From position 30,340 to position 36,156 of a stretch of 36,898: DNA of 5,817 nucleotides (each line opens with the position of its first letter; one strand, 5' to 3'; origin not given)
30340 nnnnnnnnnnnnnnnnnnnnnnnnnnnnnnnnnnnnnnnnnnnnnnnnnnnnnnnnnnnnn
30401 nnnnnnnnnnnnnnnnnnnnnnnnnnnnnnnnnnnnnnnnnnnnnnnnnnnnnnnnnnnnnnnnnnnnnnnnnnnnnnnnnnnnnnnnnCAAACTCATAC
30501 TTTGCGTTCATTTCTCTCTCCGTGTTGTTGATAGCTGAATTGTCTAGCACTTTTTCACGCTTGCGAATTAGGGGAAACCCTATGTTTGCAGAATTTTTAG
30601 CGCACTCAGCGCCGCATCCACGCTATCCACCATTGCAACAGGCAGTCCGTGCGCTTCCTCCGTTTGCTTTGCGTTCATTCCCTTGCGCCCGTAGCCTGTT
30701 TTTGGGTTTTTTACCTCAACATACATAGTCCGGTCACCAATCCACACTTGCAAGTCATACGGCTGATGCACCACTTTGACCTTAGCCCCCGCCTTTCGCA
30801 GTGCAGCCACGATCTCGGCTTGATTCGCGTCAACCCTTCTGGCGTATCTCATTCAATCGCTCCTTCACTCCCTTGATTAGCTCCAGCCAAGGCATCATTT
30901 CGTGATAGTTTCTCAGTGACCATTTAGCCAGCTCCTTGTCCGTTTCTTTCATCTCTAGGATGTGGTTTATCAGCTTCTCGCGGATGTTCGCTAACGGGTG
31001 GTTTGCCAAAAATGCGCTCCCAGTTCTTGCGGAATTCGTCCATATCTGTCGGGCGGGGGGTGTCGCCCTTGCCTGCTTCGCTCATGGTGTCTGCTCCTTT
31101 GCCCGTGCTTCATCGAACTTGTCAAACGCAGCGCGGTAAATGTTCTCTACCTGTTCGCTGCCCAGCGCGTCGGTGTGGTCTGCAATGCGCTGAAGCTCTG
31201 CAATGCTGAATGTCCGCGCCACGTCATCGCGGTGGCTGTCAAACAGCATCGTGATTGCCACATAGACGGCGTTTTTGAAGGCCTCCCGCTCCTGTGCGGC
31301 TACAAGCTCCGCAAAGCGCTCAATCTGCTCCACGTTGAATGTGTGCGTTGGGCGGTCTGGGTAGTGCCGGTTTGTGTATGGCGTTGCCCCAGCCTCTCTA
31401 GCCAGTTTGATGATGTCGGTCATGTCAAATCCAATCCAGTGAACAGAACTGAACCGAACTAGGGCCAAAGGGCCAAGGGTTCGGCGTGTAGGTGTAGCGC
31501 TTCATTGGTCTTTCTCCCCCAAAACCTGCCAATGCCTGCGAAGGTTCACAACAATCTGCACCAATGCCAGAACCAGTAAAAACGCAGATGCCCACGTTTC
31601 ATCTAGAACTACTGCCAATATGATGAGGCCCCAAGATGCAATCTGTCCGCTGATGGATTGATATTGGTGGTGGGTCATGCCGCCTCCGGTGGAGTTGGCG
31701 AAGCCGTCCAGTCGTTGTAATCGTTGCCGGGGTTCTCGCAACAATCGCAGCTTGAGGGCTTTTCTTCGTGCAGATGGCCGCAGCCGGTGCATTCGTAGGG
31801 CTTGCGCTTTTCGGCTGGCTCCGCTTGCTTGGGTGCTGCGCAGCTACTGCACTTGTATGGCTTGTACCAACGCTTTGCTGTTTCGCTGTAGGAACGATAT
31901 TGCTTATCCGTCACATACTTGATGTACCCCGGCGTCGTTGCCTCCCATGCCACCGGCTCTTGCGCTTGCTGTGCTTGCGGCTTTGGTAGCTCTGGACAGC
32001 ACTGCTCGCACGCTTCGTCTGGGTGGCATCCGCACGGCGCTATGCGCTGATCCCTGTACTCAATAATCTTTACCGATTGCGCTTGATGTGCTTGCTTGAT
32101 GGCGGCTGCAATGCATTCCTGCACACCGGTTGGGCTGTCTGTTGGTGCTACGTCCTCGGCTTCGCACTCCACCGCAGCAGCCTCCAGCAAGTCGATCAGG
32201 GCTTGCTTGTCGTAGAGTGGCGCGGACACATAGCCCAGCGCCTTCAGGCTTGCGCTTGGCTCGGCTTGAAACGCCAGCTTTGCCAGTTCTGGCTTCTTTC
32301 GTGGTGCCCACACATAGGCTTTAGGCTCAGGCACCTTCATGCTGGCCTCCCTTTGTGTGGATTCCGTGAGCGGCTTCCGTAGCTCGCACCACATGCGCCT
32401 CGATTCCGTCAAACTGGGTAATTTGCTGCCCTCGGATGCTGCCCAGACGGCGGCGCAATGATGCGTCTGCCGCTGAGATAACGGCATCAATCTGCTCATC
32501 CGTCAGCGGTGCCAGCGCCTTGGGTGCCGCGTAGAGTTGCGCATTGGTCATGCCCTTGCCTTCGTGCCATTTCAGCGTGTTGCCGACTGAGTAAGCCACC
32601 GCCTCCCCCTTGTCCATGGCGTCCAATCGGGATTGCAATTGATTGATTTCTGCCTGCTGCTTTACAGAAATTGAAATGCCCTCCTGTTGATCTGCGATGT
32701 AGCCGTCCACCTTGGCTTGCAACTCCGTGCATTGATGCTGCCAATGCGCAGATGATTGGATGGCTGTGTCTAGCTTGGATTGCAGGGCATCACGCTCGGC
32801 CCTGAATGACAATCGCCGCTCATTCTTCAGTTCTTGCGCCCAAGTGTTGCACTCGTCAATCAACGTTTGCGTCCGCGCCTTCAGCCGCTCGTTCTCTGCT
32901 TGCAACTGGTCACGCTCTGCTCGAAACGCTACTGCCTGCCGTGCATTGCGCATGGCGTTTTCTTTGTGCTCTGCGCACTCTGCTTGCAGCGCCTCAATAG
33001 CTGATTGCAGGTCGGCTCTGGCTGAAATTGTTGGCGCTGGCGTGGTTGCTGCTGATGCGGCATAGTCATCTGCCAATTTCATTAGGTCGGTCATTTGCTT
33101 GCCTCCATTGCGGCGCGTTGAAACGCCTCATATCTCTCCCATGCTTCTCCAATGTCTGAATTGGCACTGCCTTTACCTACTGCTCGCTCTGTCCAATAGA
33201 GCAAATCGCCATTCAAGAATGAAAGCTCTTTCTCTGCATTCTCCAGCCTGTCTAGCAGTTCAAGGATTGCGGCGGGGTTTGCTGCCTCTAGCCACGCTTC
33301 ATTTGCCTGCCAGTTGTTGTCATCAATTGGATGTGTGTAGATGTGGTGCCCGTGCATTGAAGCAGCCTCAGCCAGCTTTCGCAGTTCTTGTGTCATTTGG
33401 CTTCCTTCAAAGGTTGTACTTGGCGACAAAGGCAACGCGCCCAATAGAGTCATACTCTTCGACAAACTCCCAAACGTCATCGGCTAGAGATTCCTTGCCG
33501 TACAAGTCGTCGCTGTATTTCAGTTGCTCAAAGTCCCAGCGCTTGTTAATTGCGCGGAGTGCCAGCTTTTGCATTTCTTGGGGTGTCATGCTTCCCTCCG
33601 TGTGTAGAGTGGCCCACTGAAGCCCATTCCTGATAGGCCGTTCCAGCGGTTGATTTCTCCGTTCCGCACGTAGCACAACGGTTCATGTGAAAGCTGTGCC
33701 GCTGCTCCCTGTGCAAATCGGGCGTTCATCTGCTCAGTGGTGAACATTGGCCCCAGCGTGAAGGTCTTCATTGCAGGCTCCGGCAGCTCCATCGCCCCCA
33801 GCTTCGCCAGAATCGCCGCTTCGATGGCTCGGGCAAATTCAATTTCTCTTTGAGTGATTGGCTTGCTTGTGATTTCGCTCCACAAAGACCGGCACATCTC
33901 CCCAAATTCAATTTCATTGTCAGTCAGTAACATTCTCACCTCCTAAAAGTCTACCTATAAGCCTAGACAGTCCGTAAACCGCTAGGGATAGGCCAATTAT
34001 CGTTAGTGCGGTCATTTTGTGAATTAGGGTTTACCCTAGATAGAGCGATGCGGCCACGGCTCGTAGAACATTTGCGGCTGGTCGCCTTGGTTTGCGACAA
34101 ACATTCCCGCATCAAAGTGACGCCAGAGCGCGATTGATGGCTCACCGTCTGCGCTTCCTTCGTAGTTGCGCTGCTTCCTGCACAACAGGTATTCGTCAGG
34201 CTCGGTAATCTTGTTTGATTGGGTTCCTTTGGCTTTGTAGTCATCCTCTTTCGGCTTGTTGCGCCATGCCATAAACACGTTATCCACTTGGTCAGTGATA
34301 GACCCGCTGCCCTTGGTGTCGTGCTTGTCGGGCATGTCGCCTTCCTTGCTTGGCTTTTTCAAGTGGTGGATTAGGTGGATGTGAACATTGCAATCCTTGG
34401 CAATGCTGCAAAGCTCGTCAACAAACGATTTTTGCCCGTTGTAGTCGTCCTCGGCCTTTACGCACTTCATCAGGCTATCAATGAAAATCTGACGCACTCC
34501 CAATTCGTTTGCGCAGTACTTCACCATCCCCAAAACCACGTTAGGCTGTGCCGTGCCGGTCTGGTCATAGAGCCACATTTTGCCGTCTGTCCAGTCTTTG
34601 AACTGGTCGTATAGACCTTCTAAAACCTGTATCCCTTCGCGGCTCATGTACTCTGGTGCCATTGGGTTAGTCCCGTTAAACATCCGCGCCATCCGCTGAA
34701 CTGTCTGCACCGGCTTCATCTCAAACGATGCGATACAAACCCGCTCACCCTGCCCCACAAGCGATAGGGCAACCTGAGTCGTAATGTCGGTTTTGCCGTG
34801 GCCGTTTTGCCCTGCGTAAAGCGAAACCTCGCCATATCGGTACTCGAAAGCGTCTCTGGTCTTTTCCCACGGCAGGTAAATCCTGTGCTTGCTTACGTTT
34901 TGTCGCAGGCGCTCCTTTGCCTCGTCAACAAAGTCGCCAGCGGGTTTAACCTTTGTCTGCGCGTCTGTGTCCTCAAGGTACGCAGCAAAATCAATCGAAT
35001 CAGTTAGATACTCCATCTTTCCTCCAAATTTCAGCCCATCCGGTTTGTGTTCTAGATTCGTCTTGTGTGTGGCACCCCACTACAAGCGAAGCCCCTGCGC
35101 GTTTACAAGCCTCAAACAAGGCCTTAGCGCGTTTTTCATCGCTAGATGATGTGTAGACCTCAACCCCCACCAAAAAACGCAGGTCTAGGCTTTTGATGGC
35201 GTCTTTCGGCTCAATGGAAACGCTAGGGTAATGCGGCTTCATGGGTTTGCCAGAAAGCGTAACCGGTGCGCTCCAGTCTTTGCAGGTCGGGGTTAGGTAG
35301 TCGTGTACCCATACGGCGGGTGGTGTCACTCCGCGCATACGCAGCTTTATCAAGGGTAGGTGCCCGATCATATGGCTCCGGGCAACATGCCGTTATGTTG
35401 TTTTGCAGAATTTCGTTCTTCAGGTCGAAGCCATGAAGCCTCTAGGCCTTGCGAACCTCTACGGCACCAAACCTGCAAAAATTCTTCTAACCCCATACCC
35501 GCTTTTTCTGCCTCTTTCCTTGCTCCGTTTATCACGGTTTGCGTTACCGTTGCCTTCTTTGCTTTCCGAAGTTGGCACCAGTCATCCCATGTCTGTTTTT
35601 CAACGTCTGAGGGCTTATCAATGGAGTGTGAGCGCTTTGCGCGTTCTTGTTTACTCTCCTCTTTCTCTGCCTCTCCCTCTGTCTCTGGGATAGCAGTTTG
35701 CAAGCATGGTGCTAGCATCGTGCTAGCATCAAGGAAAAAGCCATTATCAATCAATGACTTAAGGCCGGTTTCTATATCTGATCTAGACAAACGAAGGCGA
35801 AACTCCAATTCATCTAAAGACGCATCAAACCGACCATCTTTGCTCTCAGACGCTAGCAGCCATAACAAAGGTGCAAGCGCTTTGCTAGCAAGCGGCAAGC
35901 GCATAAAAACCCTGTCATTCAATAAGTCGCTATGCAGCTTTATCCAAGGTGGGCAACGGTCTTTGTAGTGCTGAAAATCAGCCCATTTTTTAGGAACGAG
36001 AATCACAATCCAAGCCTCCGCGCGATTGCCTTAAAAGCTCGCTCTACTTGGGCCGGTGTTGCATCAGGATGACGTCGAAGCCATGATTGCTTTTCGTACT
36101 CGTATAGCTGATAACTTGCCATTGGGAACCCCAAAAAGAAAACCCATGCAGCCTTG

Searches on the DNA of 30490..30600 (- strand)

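Call 99: search_dna_similar(query=window:30490-30600:-, collection=phages, mode=distant, max_evalue=10, max_rows=20)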
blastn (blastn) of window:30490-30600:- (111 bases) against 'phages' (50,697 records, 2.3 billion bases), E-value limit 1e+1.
Records with a match: 4; places in all: 4; records where one place covers at least 80% of the query: 0.
Best place of each record, by identity: 80-90% 3; 60-80% 1.
By first word of the organism name: Bacillus 2; Caudoviricetes 1; Enterobacter 1.
By host as written in the record: Bacillus subtilis 2; - 1; Enterobacter sp. KKP_3684 1.
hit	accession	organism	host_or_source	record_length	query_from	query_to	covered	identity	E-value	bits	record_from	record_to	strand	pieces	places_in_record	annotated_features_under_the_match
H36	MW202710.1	Caudoviricetes sp.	Manatee Spring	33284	20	79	54%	78.3%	2e-4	51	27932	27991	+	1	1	recombination enhancement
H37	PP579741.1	Enterobacter phage KKP_3711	Enterobacter sp. KKP_3684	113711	33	63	28%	84.8%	4e+0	36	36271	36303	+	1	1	protein A1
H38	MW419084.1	Bacillus phage 000TH008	Bacillus subtilis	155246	10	37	25%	89.7%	4e+0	37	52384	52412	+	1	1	121: RecA-like DNA recombinase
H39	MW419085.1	Bacillus phage 000TH009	Bacillus subtilis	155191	10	37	25%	89.7%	4e+0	37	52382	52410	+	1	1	121: RecA-like DNA recombinase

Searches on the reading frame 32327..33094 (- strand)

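Call 11: search_protein_families(library=pfam, proteins=[window:32327-33094:-], max_evalue=0.01)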
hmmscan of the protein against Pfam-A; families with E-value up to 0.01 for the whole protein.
window:32327-33094:- (255 aa): 4 families
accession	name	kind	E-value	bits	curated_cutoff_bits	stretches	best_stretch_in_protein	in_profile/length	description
PF06005.17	ZapB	-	0.0017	19.3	31.5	0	102-160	7-65/71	Cell division protein ZapB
PF07798.16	CCDC90-like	-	0.002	18.5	33.5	1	5-135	24-141/175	Coiled-coil domain-containing protein 90-like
PF16515.11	HIP1_clath_bdg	-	0.0053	17.6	28.8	1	57-127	25-94/99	Clathrin-binding domain of Huntingtin-interacting protein 1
PF17078.10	SHE3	-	0.0089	16.2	30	0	63-164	49-149/228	SWI5-dependent HO expression protein 3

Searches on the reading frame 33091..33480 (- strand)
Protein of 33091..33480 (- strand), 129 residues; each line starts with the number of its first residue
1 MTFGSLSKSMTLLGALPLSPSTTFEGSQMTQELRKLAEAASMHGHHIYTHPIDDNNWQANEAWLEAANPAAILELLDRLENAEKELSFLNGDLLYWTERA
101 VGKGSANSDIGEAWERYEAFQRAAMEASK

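Call 11: search_protein_families(library=pfam, proteins=[window:33091-33480:-], max_evalue=0.01)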
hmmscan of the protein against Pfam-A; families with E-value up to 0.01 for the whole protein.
window:33091-33480:- (129 aa): 1 family
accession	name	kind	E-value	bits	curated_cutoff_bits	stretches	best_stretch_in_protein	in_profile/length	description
PF13935.11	Ead_Ea22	-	4.9e-05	24.3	27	1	49-89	49-86/139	Ead/Ea22-like protein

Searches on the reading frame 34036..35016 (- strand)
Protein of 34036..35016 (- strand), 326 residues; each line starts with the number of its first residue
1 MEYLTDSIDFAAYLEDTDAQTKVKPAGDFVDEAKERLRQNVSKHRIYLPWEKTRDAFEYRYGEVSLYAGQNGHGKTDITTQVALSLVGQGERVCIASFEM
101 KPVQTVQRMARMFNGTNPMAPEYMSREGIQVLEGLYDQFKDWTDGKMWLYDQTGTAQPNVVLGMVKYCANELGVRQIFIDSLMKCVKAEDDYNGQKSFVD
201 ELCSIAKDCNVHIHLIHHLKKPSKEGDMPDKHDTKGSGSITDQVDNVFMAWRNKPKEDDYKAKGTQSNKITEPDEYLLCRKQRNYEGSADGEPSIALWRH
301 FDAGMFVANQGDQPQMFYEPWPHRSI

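Call 10: search_protein_families(library=pfam, proteins=[window:34036-35016:-], max_evalue=0.01)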
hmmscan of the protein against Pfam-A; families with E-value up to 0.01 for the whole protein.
window:34036-35016:- (326 aa): 3 families
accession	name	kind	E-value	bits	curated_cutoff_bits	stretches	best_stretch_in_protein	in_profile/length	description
PF03796.21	DnaB_C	-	1.4e-12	48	27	1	62-284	19-236/255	DnaB-like helicase C terminal domain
PF13481.12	AAA_25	-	2.3e-10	40.9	27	1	62-223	33-194/195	AAA domain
PF06745.19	ATPase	-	0.00033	20.5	26.6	1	62-211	19-156/231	KaiC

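Call 20: find_related_loci(query=window:34036-35016:-, collection=viral_contigs, flank=10000)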
Query window:34036-35016:- (326 aa) in viral_contigs; peptide patterns used: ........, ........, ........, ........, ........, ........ (x = any residue, [..] = any of these).
31 stretches matched a pattern; 29 encode a relative of the query (tblastn E <= 1e-3); 28 distinct loci.
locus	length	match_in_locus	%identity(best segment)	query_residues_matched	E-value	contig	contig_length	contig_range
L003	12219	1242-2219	93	1-326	0e+0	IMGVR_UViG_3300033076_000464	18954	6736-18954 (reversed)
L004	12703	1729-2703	75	2-326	1e-175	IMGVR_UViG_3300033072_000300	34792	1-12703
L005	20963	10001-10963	72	2-323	2e-166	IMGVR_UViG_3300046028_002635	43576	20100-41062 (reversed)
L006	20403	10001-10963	72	2-323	3e-166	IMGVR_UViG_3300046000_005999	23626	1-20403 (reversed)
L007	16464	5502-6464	72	2-323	2e-165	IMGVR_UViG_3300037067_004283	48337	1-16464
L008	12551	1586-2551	72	1-323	2e-165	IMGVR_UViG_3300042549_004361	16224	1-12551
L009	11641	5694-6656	70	2-323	3e-161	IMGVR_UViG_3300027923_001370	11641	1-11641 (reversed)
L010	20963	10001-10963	69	2-323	4e-159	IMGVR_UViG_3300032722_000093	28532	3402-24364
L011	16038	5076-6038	69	2-323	4e-159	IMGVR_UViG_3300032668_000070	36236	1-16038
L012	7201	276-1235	67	2-323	2e-154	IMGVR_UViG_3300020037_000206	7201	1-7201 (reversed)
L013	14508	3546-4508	70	2-323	3e-161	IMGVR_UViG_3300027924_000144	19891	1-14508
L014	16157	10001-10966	67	2-323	1e-142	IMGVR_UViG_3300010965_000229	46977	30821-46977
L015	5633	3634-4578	57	3-317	2e-133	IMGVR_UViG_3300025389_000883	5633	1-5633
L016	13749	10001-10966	57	3-324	1e-132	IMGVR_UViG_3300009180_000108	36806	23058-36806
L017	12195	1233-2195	69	2-323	1e-161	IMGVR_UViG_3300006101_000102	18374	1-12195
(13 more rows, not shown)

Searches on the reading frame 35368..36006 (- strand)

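Call 10: search_protein_families(library=pfam, proteins=[window:35368-36006:-], max_evalue=0.01)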
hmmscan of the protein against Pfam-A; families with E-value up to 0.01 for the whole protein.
window:35368-36006:- (212 aa): 0 families

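Call 13: search_protein_families(library=phrogs, proteins=[window:35368-36006:-], max_evalue=0.001)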
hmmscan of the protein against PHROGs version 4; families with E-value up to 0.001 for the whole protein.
window:35368-36006:- (212 aa): 5 families
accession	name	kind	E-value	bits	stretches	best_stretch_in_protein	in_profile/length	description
phrog_26426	-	DNA, RNA and nucleotide metabolism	1.4e-31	111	1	1-125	1-129/272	replication protein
phrog_678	-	DNA, RNA and nucleotide metabolism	4.6e-17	63.6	1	112-205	201-296/346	replication initiation O-like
phrog_6451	-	DNA, RNA and nucleotide metabolism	3.4e-09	37.8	1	125-199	170-248/272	primosomal protein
phrog_186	-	DNA, RNA and nucleotide metabolism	1.7e-05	25.7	1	20-90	21-91/308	DnaD-like helicase loader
phrog_12556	-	DNA, RNA and nucleotide metabolism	0.00026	21.6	1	104-202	209-311/347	replication initiation protein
